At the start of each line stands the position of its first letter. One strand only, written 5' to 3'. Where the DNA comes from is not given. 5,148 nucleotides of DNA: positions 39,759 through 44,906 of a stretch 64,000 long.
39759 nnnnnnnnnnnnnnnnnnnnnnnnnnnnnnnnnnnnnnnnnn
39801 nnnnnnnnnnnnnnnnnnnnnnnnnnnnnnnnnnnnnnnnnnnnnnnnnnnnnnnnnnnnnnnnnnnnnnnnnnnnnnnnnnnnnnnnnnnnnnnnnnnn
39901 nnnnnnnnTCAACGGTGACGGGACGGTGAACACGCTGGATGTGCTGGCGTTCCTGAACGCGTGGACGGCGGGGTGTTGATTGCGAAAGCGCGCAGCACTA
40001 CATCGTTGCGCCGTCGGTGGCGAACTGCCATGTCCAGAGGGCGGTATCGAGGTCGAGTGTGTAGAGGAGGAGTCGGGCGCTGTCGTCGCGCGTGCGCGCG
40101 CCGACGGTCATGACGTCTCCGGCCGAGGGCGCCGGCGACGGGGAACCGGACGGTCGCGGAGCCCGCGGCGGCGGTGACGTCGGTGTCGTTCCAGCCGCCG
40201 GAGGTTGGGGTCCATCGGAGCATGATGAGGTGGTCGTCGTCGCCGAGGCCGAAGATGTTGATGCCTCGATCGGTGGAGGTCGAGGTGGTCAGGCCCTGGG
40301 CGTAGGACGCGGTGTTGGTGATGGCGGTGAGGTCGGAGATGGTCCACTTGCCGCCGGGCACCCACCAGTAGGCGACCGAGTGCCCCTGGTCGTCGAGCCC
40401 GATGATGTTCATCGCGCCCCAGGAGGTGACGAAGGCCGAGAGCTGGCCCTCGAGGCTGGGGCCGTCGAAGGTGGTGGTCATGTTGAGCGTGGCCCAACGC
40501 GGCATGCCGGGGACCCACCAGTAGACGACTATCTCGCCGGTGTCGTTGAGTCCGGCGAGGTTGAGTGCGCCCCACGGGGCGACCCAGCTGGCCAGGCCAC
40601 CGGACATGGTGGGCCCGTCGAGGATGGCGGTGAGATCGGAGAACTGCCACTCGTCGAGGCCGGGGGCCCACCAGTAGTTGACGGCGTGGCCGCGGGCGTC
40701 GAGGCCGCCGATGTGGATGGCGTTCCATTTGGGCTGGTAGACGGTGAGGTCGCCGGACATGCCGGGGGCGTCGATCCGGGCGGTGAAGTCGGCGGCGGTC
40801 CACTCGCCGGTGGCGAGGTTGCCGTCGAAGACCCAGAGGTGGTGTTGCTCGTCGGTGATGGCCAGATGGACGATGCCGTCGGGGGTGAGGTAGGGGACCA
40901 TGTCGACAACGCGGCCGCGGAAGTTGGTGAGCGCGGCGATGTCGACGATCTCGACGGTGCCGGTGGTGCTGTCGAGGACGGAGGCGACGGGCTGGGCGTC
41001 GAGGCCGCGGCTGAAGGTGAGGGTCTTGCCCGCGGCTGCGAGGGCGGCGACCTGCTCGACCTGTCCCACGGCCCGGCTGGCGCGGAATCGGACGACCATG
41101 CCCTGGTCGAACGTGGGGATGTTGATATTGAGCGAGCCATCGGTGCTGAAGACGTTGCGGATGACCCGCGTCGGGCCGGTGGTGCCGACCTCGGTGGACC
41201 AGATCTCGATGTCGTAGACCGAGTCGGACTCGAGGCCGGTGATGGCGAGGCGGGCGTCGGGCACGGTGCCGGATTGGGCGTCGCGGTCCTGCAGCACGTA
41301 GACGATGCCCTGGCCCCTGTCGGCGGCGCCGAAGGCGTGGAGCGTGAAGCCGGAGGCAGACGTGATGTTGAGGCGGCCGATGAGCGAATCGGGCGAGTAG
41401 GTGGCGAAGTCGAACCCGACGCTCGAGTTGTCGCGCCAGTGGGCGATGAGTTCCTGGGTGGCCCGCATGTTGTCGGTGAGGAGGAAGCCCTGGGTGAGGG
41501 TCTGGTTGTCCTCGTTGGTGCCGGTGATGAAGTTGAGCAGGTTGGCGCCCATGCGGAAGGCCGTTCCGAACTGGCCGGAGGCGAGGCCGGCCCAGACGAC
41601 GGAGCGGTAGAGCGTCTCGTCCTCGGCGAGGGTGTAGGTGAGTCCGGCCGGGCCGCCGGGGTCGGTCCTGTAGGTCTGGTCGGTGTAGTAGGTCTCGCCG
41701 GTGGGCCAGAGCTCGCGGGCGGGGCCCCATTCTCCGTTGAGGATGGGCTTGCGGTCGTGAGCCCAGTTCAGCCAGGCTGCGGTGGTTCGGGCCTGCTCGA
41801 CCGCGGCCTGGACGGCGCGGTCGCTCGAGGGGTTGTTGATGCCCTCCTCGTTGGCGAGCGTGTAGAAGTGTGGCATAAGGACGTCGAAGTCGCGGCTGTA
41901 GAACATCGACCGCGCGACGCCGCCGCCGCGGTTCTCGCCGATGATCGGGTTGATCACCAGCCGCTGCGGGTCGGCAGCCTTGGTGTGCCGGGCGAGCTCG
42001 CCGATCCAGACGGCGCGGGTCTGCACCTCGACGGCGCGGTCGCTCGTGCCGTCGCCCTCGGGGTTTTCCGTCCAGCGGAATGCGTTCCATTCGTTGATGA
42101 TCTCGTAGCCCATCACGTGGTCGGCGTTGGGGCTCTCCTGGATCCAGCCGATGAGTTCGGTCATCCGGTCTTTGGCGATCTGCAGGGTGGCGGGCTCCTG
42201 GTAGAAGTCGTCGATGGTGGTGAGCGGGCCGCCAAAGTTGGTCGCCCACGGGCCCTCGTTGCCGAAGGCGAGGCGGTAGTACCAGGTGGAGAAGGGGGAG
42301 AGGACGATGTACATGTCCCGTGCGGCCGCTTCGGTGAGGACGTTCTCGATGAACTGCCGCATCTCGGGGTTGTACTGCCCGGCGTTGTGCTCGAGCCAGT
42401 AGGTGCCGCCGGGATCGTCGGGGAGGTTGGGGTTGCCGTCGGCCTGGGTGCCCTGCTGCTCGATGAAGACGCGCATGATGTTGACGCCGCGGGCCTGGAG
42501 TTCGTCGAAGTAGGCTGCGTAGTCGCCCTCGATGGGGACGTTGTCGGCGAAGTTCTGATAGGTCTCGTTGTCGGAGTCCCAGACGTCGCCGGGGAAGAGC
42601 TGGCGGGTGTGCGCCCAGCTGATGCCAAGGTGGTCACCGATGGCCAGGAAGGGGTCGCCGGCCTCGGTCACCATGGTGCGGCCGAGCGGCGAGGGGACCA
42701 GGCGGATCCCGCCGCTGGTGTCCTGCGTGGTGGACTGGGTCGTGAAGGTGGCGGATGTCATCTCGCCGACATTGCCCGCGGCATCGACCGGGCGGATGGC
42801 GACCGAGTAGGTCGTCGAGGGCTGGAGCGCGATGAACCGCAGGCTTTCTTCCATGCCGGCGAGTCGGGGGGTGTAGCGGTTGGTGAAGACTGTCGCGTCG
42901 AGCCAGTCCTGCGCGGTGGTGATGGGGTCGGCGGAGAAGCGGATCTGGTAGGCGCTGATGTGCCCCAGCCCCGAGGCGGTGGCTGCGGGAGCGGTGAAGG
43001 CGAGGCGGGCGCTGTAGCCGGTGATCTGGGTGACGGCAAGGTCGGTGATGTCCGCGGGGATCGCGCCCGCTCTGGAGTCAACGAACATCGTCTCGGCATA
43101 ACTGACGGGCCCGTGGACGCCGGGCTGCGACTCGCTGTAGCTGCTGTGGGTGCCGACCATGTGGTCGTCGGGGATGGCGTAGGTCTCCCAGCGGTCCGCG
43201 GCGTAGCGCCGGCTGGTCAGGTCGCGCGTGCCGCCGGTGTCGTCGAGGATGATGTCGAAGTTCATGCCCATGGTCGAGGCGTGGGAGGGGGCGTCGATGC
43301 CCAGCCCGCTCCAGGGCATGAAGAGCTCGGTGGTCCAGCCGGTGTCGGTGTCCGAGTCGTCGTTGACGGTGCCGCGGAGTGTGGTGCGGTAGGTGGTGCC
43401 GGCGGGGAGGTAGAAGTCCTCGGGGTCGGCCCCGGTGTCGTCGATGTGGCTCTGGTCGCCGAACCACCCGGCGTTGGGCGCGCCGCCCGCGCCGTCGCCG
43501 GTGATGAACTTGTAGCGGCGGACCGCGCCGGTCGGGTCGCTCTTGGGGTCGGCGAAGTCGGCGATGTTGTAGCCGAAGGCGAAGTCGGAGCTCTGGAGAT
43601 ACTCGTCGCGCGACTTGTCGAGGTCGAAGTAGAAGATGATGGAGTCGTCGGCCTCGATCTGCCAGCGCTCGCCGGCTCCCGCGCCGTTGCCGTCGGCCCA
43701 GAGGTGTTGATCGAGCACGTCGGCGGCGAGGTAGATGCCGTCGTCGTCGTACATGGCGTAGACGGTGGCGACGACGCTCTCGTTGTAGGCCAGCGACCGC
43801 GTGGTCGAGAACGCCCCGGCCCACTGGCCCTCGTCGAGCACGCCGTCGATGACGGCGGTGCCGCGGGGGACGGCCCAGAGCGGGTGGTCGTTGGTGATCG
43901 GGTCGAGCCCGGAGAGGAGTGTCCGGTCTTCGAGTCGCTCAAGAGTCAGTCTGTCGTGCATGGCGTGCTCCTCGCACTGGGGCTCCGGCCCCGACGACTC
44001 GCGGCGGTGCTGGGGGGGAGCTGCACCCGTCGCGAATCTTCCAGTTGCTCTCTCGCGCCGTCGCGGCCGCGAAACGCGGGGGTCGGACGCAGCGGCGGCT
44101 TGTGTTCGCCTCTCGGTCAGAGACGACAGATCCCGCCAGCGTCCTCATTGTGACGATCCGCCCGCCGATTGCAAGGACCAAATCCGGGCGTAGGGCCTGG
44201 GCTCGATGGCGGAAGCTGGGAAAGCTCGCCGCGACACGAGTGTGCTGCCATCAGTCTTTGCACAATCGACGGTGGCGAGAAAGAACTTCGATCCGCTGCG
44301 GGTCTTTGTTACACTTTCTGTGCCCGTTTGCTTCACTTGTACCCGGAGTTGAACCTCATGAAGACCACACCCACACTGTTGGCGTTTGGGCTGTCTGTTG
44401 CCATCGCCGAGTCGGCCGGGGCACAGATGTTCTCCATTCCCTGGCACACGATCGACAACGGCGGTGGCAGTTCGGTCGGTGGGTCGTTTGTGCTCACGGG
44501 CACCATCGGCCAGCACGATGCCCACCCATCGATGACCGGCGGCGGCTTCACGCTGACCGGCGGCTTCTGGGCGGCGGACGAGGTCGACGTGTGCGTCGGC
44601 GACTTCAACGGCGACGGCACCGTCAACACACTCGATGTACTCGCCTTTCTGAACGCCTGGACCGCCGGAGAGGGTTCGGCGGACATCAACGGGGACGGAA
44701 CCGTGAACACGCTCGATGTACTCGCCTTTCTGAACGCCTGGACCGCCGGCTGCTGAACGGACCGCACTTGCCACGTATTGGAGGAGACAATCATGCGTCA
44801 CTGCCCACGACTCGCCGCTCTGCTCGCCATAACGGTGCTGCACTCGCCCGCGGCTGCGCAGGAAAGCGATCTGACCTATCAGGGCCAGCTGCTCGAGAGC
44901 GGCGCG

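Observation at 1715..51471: Thirteen proteins in one 64-kb window end in the same double EF-hand/dockerin-like module with a terminal Cys, and no cohesin-like partner is in sight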

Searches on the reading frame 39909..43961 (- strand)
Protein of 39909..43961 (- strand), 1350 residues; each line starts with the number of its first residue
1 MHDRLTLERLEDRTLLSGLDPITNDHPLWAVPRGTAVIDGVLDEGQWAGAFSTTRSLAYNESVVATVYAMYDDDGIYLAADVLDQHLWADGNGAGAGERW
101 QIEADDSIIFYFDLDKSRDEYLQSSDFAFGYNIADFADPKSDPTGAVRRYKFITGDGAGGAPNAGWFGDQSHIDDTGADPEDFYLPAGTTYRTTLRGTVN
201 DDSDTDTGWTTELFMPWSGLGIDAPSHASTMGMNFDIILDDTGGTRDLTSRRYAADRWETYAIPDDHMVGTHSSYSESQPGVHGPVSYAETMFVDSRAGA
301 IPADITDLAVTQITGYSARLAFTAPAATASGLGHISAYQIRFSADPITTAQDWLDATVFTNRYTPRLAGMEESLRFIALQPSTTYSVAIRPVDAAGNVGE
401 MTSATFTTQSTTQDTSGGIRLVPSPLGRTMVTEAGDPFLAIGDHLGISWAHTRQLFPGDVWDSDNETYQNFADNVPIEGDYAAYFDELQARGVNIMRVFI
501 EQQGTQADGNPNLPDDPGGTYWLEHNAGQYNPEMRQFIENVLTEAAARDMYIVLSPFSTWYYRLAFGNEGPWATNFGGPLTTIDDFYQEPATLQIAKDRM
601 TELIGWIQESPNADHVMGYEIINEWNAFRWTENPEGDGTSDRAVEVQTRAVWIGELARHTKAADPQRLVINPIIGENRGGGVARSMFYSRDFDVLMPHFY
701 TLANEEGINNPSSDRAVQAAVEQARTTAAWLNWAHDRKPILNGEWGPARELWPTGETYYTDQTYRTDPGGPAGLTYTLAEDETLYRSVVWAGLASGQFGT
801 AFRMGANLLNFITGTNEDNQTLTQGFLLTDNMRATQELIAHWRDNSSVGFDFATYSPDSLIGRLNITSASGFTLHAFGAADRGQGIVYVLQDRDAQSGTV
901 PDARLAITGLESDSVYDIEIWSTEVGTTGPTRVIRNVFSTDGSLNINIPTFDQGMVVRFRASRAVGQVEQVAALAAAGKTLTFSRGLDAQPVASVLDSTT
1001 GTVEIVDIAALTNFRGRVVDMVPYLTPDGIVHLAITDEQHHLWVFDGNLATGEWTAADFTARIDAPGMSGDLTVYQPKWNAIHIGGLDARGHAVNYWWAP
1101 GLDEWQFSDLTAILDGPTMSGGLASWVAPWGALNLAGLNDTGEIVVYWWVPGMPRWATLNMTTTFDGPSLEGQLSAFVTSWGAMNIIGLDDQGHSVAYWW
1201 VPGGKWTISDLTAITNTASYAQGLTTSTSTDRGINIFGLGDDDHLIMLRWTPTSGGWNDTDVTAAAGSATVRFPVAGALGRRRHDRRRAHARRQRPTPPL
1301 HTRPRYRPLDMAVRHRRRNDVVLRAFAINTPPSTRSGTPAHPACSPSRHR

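Call 13: search_protein_families(library=pfam, proteins=[window:39909-43961:-], max_evalue=0.01)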
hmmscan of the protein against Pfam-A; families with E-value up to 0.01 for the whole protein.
window:39909-43961:- (1350 aa): 3 families
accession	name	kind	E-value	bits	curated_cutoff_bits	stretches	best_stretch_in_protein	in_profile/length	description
PF00150.24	Cellulase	-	9.9e-08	32.2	23.5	1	481-747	23-238/272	Cellulase (glycosyl hydrolase family 5)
PF06452.16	CBM9_1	-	4.2e-07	30.5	23.4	1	38-135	1-95/185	Carbohydrate family 9 binding domain-like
PF00041.27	fn3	-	7.2e-07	29.8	25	1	305-398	3-75/84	Fibronectin type III domain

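Call 16: search_protein_families(library=ncbifam, proteins=[window:39909-43961:-], max_evalue=0.01)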
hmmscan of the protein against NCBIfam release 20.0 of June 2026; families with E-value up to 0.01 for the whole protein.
window:39909-43961:- (1350 aa): 1 family
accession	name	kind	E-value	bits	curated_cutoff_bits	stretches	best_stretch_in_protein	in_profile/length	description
NF052348.1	beta_propeller_lectin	domain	0.00051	19.2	200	1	1013-1258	90-335/337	beta propeller lectin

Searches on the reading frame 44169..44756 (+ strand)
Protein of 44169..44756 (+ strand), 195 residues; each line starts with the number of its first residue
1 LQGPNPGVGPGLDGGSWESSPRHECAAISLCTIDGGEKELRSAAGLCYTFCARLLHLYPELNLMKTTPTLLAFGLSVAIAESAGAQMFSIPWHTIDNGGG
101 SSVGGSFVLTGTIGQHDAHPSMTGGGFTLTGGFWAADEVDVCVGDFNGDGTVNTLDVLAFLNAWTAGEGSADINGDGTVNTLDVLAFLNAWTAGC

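Call 13: search_protein_families(library=pfam, proteins=[window:44169-44756:+], max_evalue=0.01)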
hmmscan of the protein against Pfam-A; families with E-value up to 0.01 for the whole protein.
window:44169-44756:+ (195 aa): 2 families
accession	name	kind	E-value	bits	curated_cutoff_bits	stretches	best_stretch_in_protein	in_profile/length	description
PF00404.24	Dockerin_1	-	1.7e-09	38.2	22.9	1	144-185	2-50/57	Dockerin type I domain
PF13405.12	EF-hand_6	-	0.0045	17.1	25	0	145-162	10-27/30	EF-hand domain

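Call 16: search_protein_families(library=ncbifam, proteins=[window:44169-44756:+], max_evalue=0.01)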
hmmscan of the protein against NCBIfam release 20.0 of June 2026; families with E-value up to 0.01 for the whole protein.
window:44169-44756:+ (195 aa): 2 families
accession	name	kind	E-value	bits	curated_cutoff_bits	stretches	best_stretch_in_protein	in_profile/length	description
NF041540.1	dockerin_GC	domain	2.3e-15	56.7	29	1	142-195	1-67/67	GC-type dockerin domain-anchored protein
NF049990.1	CellobisidaseCelK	equivalog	0.0075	14.4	1700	0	131-185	818-876/889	cellulose 1,4-beta-cellobiosidase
